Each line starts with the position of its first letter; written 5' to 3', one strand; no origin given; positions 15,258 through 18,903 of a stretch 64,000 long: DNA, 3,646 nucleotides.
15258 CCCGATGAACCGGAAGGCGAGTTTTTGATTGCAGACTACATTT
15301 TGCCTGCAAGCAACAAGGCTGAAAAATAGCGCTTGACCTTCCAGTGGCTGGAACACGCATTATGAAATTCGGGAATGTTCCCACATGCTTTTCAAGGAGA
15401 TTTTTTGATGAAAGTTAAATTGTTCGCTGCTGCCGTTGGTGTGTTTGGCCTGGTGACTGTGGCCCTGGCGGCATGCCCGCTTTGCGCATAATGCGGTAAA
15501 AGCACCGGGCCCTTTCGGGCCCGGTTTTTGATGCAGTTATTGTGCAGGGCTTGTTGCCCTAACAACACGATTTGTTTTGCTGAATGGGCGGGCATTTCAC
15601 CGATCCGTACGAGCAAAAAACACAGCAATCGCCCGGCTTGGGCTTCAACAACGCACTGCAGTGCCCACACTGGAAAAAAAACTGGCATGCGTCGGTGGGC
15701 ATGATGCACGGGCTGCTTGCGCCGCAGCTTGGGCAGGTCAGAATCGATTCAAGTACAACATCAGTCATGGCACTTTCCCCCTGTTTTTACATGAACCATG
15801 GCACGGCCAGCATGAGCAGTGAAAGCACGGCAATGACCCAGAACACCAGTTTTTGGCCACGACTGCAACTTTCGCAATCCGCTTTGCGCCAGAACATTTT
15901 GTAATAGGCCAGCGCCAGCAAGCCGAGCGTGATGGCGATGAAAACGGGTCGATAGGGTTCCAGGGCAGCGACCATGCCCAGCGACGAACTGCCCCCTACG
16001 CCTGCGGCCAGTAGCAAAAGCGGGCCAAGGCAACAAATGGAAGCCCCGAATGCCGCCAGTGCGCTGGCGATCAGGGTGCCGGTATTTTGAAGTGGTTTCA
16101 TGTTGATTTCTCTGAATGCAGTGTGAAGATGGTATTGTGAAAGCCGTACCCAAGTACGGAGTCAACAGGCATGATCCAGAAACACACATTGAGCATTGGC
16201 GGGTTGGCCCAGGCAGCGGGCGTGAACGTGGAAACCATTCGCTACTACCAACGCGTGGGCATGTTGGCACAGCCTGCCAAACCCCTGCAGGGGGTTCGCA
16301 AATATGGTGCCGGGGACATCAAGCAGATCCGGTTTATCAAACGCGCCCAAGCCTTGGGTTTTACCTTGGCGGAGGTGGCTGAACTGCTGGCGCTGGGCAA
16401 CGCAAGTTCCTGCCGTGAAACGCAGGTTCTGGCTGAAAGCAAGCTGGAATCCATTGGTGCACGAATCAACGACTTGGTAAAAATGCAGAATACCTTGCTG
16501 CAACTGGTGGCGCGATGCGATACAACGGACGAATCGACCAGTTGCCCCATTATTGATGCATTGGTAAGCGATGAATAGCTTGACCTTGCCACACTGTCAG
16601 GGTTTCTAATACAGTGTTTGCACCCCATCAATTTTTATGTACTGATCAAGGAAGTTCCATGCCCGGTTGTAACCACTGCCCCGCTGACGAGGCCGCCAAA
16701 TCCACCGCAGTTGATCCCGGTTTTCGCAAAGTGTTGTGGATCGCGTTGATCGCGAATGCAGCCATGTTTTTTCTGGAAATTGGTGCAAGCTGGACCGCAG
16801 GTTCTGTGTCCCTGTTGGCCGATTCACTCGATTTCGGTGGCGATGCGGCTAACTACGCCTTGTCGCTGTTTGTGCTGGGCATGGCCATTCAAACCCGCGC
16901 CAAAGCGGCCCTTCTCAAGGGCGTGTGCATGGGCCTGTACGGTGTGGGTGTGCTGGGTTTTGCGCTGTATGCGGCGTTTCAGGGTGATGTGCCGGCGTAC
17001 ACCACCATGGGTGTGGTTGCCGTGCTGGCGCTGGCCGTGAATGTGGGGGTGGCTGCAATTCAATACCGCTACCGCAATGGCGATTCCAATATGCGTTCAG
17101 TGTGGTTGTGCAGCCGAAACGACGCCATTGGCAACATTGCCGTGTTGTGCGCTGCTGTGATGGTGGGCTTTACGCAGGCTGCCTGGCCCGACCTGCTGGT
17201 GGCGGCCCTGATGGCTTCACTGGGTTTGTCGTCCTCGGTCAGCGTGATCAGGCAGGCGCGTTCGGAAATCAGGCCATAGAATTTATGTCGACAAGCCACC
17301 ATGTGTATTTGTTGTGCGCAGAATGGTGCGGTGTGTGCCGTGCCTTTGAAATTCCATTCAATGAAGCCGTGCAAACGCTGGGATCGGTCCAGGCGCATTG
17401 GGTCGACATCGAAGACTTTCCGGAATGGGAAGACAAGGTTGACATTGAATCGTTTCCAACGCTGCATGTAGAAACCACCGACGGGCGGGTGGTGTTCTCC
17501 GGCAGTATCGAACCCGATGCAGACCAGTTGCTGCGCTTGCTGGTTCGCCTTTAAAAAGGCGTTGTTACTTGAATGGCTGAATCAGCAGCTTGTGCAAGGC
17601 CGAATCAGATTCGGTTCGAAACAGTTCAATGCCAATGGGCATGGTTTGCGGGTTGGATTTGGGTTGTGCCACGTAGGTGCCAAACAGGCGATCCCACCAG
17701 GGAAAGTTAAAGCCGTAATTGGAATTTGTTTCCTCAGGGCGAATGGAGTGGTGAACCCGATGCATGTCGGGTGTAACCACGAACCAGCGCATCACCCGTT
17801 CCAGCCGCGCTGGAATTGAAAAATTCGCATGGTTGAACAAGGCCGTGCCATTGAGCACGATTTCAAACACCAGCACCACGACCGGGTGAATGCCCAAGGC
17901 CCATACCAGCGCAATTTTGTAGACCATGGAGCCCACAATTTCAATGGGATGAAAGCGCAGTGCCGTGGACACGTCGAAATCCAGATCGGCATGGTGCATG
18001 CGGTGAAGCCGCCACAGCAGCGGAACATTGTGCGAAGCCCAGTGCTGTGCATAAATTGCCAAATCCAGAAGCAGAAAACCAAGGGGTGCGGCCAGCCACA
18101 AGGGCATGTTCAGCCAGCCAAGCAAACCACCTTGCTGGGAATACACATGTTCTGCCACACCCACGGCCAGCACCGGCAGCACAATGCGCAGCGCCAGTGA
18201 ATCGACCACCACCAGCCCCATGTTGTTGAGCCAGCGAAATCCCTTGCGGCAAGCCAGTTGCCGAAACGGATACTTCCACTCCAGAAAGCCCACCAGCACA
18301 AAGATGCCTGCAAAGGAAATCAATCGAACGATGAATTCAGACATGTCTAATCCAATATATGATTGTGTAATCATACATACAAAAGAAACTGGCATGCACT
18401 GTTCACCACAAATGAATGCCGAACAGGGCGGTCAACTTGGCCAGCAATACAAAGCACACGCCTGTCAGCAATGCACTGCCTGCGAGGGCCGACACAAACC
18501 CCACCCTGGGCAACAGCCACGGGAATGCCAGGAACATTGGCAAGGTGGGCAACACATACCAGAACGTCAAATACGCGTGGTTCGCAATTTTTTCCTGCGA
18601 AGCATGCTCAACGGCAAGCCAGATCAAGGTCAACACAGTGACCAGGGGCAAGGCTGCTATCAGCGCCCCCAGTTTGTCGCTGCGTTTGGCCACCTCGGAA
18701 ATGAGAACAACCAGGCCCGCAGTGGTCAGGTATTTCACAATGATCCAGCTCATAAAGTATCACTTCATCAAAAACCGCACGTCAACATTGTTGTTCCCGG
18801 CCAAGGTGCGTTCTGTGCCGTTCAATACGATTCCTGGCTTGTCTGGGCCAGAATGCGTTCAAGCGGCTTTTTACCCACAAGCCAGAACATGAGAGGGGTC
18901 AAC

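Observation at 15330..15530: Complete hidden transcription unit for a 27-aa CxxC micro-peptide under a MerR-type promoter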

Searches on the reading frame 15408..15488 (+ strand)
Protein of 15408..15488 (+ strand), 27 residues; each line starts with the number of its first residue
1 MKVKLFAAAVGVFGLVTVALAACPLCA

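Call 5: search_protein_families(library=pfam, proteins=[window:15408-15488:+], max_evalue=0.01)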
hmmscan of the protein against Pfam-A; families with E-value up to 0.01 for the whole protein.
window:15408-15488:+ (27 aa): 0 families

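Call 6: search_protein_families(library=ncbifam, proteins=[window:15408-15488:+], max_evalue=0.1)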
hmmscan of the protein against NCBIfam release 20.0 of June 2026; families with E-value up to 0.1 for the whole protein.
window:15408-15488:+ (27 aa): 0 families

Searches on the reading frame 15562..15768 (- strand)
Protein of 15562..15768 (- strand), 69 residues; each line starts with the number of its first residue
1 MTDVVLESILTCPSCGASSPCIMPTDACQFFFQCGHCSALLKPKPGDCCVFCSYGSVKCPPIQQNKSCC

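Call 5: search_protein_families(library=pfam, proteins=[window:15562-15768:-], max_evalue=0.01)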
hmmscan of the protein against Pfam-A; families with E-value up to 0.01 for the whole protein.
window:15562-15768:- (69 aa): 0 families

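Call 6: search_protein_families(library=ncbifam, proteins=[window:15562-15768:-], max_evalue=0.1)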
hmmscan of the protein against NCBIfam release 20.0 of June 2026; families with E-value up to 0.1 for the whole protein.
window:15562-15768:- (69 aa): 1 family
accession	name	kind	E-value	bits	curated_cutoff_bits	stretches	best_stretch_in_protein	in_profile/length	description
NF041374.1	GDCCVxC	domain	1.3e-28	98.9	40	1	8-65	1-58/58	GDCCVxC domain-containing (seleno)protein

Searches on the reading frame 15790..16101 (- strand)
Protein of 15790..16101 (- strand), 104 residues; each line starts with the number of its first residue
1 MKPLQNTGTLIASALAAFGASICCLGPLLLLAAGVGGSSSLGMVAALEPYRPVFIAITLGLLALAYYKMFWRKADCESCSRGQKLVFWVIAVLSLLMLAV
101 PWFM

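Call 5: search_protein_families(library=pfam, proteins=[window:15790-16101:-], max_evalue=0.01)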
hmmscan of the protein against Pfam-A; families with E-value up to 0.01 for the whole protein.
window:15790-16101:- (104 aa): 1 family
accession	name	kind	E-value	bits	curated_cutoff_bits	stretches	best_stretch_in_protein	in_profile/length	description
PF02411.20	MerT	-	4.2e-22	78.8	32.9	1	2-104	3-112/116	MerT mercuric transport protein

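Call 6: search_protein_families(library=ncbifam, proteins=[window:15790-16101:-], max_evalue=0.1)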
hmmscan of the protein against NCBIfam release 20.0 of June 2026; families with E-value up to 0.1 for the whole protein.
window:15790-16101:- (104 aa): 4 families
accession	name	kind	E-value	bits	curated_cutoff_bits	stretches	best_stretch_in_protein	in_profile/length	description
NF010314.2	PRK13751.2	equivalog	7.5e-20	71.2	150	1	5-103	6-111/116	mercuric ion transporter MerT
NF045683.1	MerT_CopZ_Se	exception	1.5e-18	67.2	375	1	11-103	17-116/235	MerT/CopZ fusion-like heavy metal transport selenoprotein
NF033556.1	MerTP_fusion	equivalog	7e-16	58.4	180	1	13-103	2-99/186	mercuric transport protein MerTP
NF033560.1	merT_RC607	exception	2.9e-11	43.6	130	1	11-99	7-90/97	mercuric transport protein MerT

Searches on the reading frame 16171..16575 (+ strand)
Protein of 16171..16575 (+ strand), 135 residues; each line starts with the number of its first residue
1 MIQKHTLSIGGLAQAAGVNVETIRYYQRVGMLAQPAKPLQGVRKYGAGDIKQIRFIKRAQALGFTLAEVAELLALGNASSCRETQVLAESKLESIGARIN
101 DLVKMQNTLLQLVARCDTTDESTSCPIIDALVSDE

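Call 5: search_protein_families(library=pfam, proteins=[window:16171-16575:+], max_evalue=0.01)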
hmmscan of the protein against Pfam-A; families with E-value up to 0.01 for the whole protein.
window:16171-16575:+ (135 aa): 3 families
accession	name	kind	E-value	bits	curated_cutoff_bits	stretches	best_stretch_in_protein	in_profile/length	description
PF09278.17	MerR-DNA-bind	-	3.4e-16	60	25.4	1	51-112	2-65/65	MerR, DNA binding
PF13411.12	MerR_1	-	1.2e-14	54.6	21.6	1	8-74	2-67/69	MerR HTH family regulatory protein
PF00376.29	MerR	-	1.6e-07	31.5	28.2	1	8-45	1-38/38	MerR family regulatory protein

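Call 6: search_protein_families(library=ncbifam, proteins=[window:16171-16575:+], max_evalue=0.1)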
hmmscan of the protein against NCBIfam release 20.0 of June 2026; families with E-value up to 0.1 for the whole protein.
window:16171-16575:+ (135 aa): 18 families
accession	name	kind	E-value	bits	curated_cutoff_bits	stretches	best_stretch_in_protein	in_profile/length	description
TIGR02051.1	MerR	equivalog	1.5e-44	151.2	150.85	1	9-131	2-124/124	mercury resistance transcriptional regulator MerR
NF010315.0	PRK13752.1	subfamily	1.5e-39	135.3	261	1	6-132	7-133/144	mercury resistance transcriptional regulator MerR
NF007069.0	PRK09514.1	equivalog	2.2e-28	99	143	1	8-133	3-132/141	Zn(2+)-responsive transcriptional regulator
TIGR02043.1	ZntR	equivalog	2.4e-27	95.7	167.95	1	7-131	2-130/131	Zn(2+)-responsive transcriptional regulator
TIGR02044.1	CueR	equivalog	1.1e-25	90.2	147.4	1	8-131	2-126/127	Cu(I)-responsive transcriptional regulator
TIGR02047.1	CadR-PbrR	equivalog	5.8e-23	81.3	151.45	1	7-130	1-126/127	Cd(II)/Pb(II)-responsive transcriptional regulator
NF007590.0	PRK10227.1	equivalog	5.9e-16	58.8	244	1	9-131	3-126/135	Cu(I)-responsive transcriptional regulator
TIGR01950.1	SoxR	equivalog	3.1e-12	46.4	116.9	1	7-113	2-110/142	redox-sensitive transcriptional activator SoxR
NF041849.1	trans_regNmlR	equivalog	1.3e-10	41.4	175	1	11-109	5-105/117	stress response transcriptional regulator NmlR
NF047375.1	HeatShock_HspR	equivalog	6e-09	35.8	105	1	7-83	4-80/92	heat shock protein transcriptional repressor HspR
TIGR02054.1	MerD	equivalog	1.4e-06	28.8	103.65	1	8-114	5-111/120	mercuric resistance transcriptional repressor MerD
NF047377.1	heat_HspR_dupli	exception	4.7e-06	26.2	300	1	18-113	17-110/214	heat shock protein transcriptional repressor HspR, fused homodimer type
NF053782.1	ChlnTransRegdde3219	equivalog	9e-06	25.4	450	1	2-97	2-97/278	choline utilization transcriptional activator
NF053740.1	TransRegTnrAGPos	equivalog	5.8e-05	23.2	140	1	3-70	9-75/108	hypothetical protein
NF011617.0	PRK15043.1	equivalog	0.00021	20.6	417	1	8-80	5-77/243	HTH-type transcriptional regulator MlrA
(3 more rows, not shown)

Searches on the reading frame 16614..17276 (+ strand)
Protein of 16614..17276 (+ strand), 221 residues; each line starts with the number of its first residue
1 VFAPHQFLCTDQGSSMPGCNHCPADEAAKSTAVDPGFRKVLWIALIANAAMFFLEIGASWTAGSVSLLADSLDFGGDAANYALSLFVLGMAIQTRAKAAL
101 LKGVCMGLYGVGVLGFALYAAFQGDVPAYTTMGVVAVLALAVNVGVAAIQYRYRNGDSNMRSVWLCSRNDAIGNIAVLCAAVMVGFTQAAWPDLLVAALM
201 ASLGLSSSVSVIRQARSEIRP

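Call 5: search_protein_families(library=pfam, proteins=[window:16614-17276:+], max_evalue=0.01)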
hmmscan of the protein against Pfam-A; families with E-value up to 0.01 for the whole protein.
window:16614-17276:+ (221 aa): 1 family
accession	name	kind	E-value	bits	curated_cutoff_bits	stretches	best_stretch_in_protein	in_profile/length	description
PF01545.26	Cation_efflux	-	3.7e-14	53.4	26.6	1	41-218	1-196/198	Cation efflux family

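Call 6: search_protein_families(library=ncbifam, proteins=[window:16614-17276:+], max_evalue=0.1)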
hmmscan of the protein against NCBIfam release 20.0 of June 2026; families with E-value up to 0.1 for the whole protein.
window:16614-17276:+ (221 aa): 6 families
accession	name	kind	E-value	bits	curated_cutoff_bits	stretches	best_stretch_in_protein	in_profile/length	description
TIGR01297.1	CDF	superfamily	2.2e-19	69.8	82.35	1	38-217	2-196/285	cation diffusion facilitator family transporter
NF052602.1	Zn_efflux_Cdf31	equivalog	1.1e-05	25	460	1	37-91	6-60/299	CDF family zinc efflux transporter Cdf31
NF002923.0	PRK03557.1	equivalog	0.0063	15.8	408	0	28-218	8-211/313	CDF family zinc transporter ZitB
NF033615.1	CDF_MamM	equivalog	0.017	14.4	350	1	38-83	9-54/290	magnetosome biogenesis CDF transporter MamM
NF033827.1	CDF_efflux_DmeF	equivalog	0.032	13.6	250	0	37-93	15-70/309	CDF family Co(II)/Ni(II) efflux transporter DmeF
NF033616.1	CDF_MamB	equivalog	0.055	12.9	350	0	39-209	7-195/284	magnetosome biogenesis CDF transporter MamB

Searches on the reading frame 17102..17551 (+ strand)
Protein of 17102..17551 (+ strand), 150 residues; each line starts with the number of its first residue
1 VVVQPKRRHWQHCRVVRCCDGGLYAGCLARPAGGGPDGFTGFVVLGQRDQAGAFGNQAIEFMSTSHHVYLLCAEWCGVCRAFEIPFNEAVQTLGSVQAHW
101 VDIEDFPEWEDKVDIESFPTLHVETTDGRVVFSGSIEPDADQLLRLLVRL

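Call 5: search_protein_families(library=pfam, proteins=[window:17102-17551:+], max_evalue=0.01)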
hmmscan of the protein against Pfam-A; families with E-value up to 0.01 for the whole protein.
window:17102-17551:+ (150 aa): 2 families
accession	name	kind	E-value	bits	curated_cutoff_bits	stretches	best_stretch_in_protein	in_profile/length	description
PF00085.26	Thioredoxin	-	6.2e-08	33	23.5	1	66-126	20-81/103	Thioredoxin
PF13192.12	Thioredoxin_3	-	3.3e-06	27.5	24.8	1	76-147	10-75/76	Thioredoxin domain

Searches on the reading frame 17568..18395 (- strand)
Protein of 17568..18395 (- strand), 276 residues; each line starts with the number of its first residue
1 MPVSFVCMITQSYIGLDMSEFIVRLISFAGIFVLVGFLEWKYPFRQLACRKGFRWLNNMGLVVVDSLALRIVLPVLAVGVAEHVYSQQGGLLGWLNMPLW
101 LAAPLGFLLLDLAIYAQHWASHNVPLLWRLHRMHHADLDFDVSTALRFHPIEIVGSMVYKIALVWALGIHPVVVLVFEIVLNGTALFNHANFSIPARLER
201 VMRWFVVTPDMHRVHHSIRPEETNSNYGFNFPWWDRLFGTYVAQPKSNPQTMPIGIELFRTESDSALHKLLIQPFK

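Call 5: search_protein_families(library=pfam, proteins=[window:17568-18395:-], max_evalue=0.01)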
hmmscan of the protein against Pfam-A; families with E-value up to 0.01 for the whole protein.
window:17568-18395:- (276 aa): 1 family
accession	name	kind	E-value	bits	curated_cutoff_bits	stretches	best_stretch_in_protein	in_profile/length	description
PF04116.19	FA_hydroxylase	-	8.4e-28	97.9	31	1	105-240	3-132/132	Fatty acid hydroxylase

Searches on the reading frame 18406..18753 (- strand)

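Call 5: search_protein_families(library=pfam, proteins=[window:18406-18753:-], max_evalue=0.01)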
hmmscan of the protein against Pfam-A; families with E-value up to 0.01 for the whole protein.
window:18406-18753:- (116 aa): 1 family
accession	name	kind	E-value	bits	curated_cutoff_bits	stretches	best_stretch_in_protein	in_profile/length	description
PF11345.13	DUF3147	-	0.003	18.4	23.6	1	11-57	7-55/111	Protein of unknown function (DUF3147)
